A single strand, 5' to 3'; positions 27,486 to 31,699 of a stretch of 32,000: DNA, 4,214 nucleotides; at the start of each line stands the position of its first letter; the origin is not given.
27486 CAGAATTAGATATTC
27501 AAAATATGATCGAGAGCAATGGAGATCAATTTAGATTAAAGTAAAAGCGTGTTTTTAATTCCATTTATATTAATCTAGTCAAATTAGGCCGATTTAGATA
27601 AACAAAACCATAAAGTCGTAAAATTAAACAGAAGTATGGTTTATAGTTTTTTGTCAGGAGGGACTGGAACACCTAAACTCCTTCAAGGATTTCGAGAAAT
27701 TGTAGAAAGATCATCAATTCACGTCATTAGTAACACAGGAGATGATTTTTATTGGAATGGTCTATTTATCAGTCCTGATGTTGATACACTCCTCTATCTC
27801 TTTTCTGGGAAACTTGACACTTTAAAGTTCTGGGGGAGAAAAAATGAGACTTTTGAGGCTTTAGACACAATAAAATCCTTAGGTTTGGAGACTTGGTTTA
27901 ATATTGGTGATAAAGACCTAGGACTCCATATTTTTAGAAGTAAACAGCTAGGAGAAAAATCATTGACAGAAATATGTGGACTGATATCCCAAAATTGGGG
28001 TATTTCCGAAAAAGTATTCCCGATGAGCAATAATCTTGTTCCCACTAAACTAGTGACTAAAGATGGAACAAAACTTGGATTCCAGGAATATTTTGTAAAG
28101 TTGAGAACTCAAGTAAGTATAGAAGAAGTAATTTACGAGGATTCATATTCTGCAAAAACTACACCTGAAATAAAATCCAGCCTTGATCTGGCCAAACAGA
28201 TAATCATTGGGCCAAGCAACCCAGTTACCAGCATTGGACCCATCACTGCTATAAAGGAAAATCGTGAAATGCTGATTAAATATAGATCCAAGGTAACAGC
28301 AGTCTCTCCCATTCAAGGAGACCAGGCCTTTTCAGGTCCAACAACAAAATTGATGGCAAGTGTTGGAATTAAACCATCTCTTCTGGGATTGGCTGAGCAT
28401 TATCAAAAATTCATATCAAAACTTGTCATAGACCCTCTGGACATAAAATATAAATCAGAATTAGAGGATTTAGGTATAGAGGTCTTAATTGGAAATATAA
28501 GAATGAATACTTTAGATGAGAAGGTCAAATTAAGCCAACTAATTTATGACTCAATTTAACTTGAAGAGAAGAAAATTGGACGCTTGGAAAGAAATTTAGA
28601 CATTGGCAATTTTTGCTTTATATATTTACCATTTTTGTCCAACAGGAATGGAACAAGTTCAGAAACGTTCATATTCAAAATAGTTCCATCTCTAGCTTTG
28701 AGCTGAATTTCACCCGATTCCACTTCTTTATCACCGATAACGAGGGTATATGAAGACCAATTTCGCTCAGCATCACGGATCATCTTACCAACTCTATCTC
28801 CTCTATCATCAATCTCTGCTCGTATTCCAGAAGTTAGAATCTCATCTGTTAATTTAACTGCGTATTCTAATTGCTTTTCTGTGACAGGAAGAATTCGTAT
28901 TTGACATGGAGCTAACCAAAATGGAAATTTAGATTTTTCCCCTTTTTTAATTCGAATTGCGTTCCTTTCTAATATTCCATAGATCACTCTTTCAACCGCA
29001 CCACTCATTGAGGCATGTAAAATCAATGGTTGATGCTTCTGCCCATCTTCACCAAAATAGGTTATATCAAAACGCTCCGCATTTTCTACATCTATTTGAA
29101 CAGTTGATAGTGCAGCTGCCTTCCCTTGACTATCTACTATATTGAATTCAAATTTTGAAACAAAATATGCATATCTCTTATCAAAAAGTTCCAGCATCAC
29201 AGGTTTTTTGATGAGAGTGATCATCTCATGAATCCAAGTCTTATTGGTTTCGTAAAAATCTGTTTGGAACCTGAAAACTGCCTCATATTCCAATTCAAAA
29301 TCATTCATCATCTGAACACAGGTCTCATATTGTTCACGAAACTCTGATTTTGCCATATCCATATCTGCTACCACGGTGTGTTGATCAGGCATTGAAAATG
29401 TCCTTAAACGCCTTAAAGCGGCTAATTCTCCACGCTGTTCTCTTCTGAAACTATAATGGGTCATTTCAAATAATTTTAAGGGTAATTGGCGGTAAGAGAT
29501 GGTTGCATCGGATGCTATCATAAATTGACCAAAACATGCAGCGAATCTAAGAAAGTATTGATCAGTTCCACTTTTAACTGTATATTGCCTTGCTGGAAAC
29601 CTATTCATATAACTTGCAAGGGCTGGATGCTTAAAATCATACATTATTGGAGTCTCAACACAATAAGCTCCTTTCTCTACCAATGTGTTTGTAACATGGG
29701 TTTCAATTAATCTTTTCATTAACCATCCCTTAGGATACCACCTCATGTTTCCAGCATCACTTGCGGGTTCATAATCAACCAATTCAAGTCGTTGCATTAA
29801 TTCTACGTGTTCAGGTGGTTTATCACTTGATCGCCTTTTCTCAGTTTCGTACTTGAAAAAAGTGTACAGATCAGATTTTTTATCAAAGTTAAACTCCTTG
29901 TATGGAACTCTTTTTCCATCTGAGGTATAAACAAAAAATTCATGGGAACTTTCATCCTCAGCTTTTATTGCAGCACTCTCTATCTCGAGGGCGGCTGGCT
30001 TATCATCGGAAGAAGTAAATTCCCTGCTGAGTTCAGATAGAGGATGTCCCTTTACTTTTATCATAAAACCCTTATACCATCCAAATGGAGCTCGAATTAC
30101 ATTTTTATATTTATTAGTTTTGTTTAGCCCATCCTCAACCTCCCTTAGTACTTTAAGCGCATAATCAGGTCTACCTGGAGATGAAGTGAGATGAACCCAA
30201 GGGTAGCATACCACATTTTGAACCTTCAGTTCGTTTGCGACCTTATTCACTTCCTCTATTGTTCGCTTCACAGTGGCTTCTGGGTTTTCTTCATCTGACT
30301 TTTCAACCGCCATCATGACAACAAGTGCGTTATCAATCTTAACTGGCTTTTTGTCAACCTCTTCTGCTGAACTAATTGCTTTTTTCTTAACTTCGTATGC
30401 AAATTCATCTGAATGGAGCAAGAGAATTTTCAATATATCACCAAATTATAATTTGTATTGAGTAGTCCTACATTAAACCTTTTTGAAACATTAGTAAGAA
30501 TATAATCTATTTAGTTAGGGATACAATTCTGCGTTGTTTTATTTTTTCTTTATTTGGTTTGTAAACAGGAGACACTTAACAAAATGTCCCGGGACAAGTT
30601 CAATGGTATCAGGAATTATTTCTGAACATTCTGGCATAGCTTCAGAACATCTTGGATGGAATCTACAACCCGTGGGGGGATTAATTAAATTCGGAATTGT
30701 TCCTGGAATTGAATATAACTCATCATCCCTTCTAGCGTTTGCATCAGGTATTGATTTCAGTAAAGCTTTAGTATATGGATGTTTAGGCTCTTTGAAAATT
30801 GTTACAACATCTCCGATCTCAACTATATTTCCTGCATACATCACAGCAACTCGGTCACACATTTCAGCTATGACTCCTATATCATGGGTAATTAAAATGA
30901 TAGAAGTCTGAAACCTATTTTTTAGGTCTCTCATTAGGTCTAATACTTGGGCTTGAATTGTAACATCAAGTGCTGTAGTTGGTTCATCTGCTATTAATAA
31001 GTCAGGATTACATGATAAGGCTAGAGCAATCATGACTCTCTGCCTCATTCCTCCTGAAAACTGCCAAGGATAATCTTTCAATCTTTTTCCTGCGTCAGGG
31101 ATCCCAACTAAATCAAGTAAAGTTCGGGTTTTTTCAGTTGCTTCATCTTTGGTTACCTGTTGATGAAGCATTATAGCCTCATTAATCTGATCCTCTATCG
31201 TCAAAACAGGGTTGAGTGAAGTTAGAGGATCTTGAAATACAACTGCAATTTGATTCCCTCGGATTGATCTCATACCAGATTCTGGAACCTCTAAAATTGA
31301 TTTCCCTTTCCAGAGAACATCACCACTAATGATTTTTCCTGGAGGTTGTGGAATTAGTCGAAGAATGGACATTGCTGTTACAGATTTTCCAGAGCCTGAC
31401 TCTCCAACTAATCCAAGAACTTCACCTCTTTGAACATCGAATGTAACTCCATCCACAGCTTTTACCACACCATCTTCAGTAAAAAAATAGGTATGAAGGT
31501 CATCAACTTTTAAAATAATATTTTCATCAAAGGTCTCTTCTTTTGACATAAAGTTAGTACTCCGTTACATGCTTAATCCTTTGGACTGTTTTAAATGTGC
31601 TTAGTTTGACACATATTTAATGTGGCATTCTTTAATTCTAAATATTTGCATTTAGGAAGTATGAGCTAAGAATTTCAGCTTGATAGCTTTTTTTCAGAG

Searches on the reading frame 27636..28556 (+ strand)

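Call 30: search_protein_families(library=pfam, proteins=[window:27636-28556:+], max_evalue=0.001)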
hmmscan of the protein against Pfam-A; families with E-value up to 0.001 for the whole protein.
window:27636-28556:+ (307 aa): 1 family
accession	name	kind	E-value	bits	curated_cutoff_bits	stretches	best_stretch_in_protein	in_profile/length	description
PF01933.23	CofD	-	1.5e-36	126.5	30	1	6-266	4-250/290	2-phospho-L-lactate transferase CofD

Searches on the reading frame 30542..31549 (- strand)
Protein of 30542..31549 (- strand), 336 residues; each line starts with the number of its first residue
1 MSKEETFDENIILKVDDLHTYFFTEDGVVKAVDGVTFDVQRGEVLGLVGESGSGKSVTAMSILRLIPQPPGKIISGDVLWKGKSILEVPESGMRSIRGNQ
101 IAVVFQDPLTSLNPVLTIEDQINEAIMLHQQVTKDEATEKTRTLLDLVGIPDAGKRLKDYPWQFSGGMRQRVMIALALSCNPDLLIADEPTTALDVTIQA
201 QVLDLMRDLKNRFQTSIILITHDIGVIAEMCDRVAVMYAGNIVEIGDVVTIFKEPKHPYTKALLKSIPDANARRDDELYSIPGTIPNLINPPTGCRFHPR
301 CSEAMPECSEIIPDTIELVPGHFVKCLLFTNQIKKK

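Call 30: search_protein_families(library=pfam, proteins=[window:30542-31549:-], max_evalue=0.001)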
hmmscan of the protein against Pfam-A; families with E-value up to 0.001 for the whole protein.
window:30542-31549:- (336 aa): 4 families
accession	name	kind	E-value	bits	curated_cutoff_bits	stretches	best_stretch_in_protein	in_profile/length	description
PF00005.33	ABC_tran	-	9.2e-30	104.5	25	1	33-192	2-137/137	ABC transporter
PF08352.17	oligo_HPY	-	1.4e-22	80.3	27.1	1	243-308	1-65/65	Oligopeptide/dipeptide transporter, C-terminal region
PF13304.12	AAA_21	-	1.1e-07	32.7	27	1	153-227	227-303/304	AAA domain, putative AbiEii toxin, Type IV TA system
PF02463.25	SMC_N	-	0.00066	19.6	40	0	94-236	72-211/220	RecF/RecN/SMC N terminal domain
